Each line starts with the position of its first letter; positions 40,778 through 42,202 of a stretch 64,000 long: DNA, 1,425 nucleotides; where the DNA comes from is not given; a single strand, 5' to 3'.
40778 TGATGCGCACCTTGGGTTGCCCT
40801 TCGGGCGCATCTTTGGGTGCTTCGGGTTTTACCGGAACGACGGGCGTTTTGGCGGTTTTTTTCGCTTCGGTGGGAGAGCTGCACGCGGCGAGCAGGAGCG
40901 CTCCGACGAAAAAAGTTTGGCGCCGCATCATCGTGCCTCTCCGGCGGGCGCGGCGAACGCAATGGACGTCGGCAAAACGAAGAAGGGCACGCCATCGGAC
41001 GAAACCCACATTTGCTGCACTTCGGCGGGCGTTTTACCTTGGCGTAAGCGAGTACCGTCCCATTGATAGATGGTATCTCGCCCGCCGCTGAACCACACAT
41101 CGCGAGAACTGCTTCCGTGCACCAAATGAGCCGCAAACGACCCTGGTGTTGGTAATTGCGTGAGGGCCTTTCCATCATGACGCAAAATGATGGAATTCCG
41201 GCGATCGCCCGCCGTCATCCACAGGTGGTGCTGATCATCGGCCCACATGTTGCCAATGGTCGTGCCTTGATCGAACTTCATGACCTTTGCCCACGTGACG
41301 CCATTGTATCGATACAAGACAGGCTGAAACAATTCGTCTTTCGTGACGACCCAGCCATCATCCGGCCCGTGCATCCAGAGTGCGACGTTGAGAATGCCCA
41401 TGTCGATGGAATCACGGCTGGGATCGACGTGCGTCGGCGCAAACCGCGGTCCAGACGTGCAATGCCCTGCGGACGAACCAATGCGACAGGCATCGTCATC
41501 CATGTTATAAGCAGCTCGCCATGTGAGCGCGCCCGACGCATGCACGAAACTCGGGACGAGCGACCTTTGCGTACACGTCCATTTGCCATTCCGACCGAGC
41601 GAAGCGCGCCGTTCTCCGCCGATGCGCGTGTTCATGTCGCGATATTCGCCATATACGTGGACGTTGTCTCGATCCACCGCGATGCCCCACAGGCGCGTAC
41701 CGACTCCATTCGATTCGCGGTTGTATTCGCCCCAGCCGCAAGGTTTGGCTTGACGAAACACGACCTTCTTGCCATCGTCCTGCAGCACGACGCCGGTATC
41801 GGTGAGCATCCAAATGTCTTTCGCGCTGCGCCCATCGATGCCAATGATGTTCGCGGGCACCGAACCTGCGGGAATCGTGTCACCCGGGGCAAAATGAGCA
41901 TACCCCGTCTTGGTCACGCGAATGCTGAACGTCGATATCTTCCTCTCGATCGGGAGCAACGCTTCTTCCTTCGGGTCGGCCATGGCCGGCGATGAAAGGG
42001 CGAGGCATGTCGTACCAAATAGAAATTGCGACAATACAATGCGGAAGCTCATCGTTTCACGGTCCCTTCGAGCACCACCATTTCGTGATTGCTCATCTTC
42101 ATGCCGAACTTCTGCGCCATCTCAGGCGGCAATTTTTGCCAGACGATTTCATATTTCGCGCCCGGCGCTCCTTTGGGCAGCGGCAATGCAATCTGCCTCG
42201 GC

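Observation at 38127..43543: Operon: XRE regulator, pentaheme cytochrome c, and two secreted proteins sharing a beta-propeller repeat family, with ATGA-coupled junctions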

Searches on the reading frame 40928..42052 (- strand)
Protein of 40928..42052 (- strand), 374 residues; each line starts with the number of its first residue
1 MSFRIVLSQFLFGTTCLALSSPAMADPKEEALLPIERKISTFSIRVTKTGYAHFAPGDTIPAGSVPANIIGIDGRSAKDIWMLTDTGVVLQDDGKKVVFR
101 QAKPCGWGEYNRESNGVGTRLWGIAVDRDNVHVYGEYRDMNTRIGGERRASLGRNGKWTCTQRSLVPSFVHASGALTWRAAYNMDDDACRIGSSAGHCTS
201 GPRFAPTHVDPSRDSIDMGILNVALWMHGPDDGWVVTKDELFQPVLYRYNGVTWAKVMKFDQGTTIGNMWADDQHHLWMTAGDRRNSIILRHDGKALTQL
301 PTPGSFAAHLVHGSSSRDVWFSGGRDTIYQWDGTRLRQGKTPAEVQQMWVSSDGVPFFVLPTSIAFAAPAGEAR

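Call 3: search_protein_families(library=pfam, proteins=[window:40928-42052:-], max_evalue=0.1)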
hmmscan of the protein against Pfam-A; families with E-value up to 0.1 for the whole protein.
window:40928-42052:- (374 aa): 0 families

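Call 4: search_protein_families(library=ncbifam, proteins=[window:40928-42052:-], max_evalue=0.1)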
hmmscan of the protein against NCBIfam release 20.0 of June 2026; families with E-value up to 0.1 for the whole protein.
window:40928-42052:- (374 aa): 0 families

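Call 19: find_homologous_proteins(query=window:40928-42052:-)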
Query window:40928-42052:- (374 aa): 27 proteins with E <= 0.001 among 2632 candidates.
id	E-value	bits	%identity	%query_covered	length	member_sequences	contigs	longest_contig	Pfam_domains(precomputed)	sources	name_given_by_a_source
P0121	3.9e-249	844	95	100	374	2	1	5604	-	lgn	-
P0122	8.6e-184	629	72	99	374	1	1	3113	-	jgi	jgi:hypothetical protein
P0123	1.0e-177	609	69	99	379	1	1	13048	-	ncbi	-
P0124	1.1e-176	605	69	100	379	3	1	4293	-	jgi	jgi:hypothetical protein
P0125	3.5e-175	601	67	99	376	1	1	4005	-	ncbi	-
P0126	4.6e-175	600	67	99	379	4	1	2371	-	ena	-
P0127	4.9e-175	600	67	99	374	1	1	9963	-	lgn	-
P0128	9.9e-174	596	68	98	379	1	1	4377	-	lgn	-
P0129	4.1e-172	591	67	98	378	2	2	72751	-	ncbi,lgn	-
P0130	1.4e-169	582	67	98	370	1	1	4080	-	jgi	-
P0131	4.9e-169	580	65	100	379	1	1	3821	-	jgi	jgi:hypothetical protein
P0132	1.6e-168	579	66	99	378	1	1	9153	-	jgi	jgi:hypothetical protein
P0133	8.6e-168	576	66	99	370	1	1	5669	-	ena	-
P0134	9.2e-167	573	67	99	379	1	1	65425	-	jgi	-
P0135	2.0e-166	572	67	100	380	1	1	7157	-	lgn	-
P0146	5.0e-93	330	42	98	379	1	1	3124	-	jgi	-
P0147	6.4e-46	175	46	50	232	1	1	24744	-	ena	-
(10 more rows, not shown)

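Call 30: predict_structure(alignment_id=A2)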
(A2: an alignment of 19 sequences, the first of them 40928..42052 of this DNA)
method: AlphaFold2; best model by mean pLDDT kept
length: 374 residues; sequences in the alignment: 19
mean_pLDDT: 79.5   pTM: 0.80
mean pLDDT of the five models: 79.5, 74.1, 71.7, 71.5, 70.3
residues with pLDDT >= 90: 170; 70-90: 116; 50-70: 33; < 50: 55
segments of 3 or more residues with pLDDT < 50: 1-26, 111-115, 184-188, 201-219
pLDDT, mean of each block of 10 residues (from residue 1): 39 33 49 91 94 93 94 94 92 93 74 57 91 81 71 88 78 87 51 71 35 41 84 86 86 86 89 95 87 94 89 95 91 93 94 94 89 59
secondary structure, 60 per line:
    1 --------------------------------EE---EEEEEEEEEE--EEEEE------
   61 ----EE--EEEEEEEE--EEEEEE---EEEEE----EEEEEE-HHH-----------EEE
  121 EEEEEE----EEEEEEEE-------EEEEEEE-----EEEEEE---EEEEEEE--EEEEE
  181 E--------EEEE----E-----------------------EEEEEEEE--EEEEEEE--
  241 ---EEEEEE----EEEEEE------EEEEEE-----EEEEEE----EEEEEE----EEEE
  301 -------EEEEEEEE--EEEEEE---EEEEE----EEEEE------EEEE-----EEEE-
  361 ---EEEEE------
elements in order: E38-47 E50-54 E69-76 E79-84 E88-92 E97-102 E118-126 E131-138 E146-152 E158-163 E167-173 E176-181 E190-193 E222-229 E232-238 E244-249 E254-259 E266-271 E277-282 E287-292 E297-300 E308-315 E318-323 E327-331 E336-340 E347-350 E356-359 E364-368

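Call 56: search_solved_structures(query=A2, max_evalue=1)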
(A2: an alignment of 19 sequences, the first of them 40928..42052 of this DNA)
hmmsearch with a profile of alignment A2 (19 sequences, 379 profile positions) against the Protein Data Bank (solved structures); distinct sequences matched with E-value up to 1: 3.
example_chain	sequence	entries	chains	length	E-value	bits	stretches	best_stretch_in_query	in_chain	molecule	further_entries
9bds_A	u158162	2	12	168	0.035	16.1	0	119-145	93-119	Transcription attenuation protein MtrB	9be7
9be8_A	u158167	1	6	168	0.036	16.1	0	119-145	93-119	Transcription attenuation protein MtrB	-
8w3v_A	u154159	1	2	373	0.3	13.1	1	229-332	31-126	WD repeat-containing protein 41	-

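Call 57: search_protein_representatives(alignment_id=A2)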
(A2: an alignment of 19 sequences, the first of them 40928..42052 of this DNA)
Query: 19 sequences, 379 profile positions. Proteins with E-value up to 0.001 (for the whole library): 5188; up to 1e-10: 946; up to 1e-30: 35. The best 150 are listed.
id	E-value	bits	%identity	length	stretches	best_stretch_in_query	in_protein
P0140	2.2e-205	698.2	-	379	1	1-379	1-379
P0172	1.4e-97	343.3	-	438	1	19-378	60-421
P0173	1.9e-95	336.3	-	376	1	67-375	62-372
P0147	8.5e-93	327.6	-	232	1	152-379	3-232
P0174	3.9e-85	302.3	-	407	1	65-376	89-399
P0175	1.4e-76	274.2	-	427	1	31-377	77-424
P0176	6.1e-67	242.5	-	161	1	218-377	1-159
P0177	9.1e-56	205.7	-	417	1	69-368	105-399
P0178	1.9e-51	191.5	-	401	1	65-366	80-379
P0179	2.2e-51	191.3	-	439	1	69-368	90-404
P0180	7.6e-49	182.9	-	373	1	68-374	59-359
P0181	9.2e-49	182.6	-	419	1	67-366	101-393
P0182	2.0e-47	178.2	-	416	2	149-366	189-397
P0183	3.1e-47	177.6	-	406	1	65-368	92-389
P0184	1.9e-46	175.0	-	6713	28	247-365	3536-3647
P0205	3.0e-30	121.7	-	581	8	223-348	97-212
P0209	2.0e-28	115.7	-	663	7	224-340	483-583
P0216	9.4e-27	110.2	-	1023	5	224-369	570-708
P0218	2.3e-26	108.9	-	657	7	245-362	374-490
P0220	1.9e-25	105.9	-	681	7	265-342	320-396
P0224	3.9e-24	101.6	-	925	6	224-369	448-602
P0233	1.2e-23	100.0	-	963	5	244-369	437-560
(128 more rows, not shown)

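Call 58: search_protein_families(library=pfam, proteins=[P0205, P0209, P0218, P0220, P0216, P0224, P0233, P0172, P0175, P0177], max_evalue=0.01)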
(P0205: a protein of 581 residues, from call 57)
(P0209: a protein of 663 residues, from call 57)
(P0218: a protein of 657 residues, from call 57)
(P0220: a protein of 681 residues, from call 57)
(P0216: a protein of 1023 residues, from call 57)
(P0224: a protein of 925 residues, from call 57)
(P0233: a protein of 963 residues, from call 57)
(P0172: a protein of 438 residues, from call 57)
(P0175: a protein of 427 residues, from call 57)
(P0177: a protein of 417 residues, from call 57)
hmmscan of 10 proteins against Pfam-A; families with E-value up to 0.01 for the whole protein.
P0205 (581 aa): 1 family
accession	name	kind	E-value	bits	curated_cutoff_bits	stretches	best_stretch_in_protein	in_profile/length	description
PF12768.13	Rax2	-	1.6e-05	24.9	28.8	0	347-381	133-165/254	Rax2 C-terminal beta propeller domain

P0209 (663 aa): 0 families

P0218 (657 aa): 0 families

P0220 (681 aa): 2 families
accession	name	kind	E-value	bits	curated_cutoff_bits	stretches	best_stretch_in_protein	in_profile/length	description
PF10708.14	DUF2510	-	0.0001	22.4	24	0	178-194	17-33/35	Protein of unknown function (DUF2510)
PF01212.27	Beta_elim_lyase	-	0.0055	16.5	27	0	425-447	156-178/288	Beta-eliminating lyase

P0216 (1023 aa): 1 family
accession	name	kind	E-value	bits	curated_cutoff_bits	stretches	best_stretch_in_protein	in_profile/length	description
PF12768.13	Rax2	-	2e-05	24.5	28.8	0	483-524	130-176/254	Rax2 C-terminal beta propeller domain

P0224 (925 aa): 10 families
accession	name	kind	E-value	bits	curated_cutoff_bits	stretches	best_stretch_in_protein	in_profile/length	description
PF13620.12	CarboxypepD_reg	-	3e-30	104.8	32.3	4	114-175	6-71/82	Carboxypeptidase regulatory-like domain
PF17210.9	SdrD_B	-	2e-25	89.6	29.7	4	36-88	22-78/112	SdrD B-like domain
PF09430.16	EMC7_beta-sandw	-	1.4e-15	58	26.6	1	118-172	8-60/122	ER membrane protein complex subunit 7, beta-sandwich domain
PF13715.12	CarbopepD_reg_2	-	3.7e-15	56.2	32.2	1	197-244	10-56/88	CarboxypepD_reg-like domain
PF17802.7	SpaA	-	1.3e-12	48.1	23.1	0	49-78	32-61/91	Prealbumin-like fold domain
PF23193.1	NOMO_3rd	-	5.2e-11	43.1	27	1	51-78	60-87/120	NOMO third transthyretin-like domain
PF22902.2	NOMO1-like_9th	-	6.8e-10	39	27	0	46-85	21-65/75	BOS complex subunit NOMO1-like, beta sandwich domain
PF19077.6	Big_13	-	1.5e-07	32.3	27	0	114-161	33-85/102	Bacterial Ig-like domain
PF14686.12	fn3_3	-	1.1e-06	28.7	24.4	0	29-74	3-50/75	Polysaccharide lyase family 4, domain II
PF19565.4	DUF6087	-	0.0016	19.1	27.1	0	758-783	45-70/99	Family of unknown function (DUF6087)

P0233 (963 aa): 5 families
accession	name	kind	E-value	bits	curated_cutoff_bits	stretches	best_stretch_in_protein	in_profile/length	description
PF02368.24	Big_2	-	2e-15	56.9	22.8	2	251-302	20-68/79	Bacterial Ig-like domain (group 2)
PF02369.22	Big_1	-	3.1e-06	27.6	34.9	1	249-305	17-71/93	Bacterial Ig-like domain (group 1)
PF12768.13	Rax2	-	4.6e-06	26.6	28.8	0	585-625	132-170/254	Rax2 C-terminal beta propeller domain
PF19565.4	DUF6087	-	0.0079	16.9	27.1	0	719-736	40-57/99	Family of unknown function (DUF6087)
PF25354.1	Ig_NUP210_16th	-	0.0082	16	27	1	240-308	5-69/72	NUP210-like, Ig-like domain 16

P0172 (438 aa): 0 families

P0175 (427 aa): 0 families

P0177 (417 aa): 0 families

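Call 59: find_encoding_contigs(protein=P0172, flank=6000, max_places=2)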
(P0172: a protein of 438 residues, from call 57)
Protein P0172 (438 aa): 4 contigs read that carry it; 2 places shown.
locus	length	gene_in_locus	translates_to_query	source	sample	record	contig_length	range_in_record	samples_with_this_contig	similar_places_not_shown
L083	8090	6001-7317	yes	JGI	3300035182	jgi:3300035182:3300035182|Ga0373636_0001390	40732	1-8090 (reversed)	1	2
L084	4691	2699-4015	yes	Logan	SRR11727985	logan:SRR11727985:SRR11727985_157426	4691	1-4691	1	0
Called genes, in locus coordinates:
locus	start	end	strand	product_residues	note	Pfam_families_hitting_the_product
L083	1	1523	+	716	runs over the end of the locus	PF05954:Phage_GPD, PF04717:Phage_base_V, PF22178:Gp5_trimer_C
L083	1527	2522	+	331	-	PF09937:DUF2169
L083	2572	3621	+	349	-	-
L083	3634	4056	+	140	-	PF13665:Tox-PAAR-like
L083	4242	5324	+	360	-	-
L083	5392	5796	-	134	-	-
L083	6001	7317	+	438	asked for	-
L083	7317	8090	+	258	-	?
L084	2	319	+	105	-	?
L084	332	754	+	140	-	PF13665:Tox-PAAR-like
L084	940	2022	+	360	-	-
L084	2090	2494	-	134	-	-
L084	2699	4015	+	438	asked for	-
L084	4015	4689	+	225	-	?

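Call 60: find_encoding_contigs(protein=P0146, flank=6000, max_places=2)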
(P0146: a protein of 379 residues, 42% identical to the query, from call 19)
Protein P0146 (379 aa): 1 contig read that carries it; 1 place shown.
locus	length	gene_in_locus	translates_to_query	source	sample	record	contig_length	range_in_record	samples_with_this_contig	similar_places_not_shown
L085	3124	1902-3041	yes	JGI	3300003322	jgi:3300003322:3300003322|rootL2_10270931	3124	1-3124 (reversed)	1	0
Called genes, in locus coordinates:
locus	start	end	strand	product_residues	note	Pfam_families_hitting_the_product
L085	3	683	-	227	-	?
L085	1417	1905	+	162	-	-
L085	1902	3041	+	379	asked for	-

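Call 61: find_encoding_contigs(protein=P0147, flank=8000, max_places=2)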
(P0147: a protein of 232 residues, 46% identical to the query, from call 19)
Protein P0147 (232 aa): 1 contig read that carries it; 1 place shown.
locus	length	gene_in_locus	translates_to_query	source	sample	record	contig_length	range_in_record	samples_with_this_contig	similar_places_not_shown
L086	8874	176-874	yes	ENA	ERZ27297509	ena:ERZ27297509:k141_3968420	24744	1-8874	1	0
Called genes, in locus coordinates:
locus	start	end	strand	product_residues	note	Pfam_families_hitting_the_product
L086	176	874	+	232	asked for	-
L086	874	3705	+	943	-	PF13360:PQQ_2 (weak)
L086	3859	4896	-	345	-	PF01263:Aldose_epim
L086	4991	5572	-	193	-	PF27456:NudK_N, PF00293:NUDIX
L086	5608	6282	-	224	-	PF00702:Hydrolase, PF12710:HAD, PF13419:HAD_2, PF13242:Hydrolase_like (weak)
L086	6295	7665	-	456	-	PF00890:FAD_binding_2 (faint), PF01494:FAD_binding_3, PF12831:FAD_oxidored (weak)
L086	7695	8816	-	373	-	PF01041:DegT_DnrJ_EryC1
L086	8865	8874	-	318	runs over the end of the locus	PF13343:SBP_bac_6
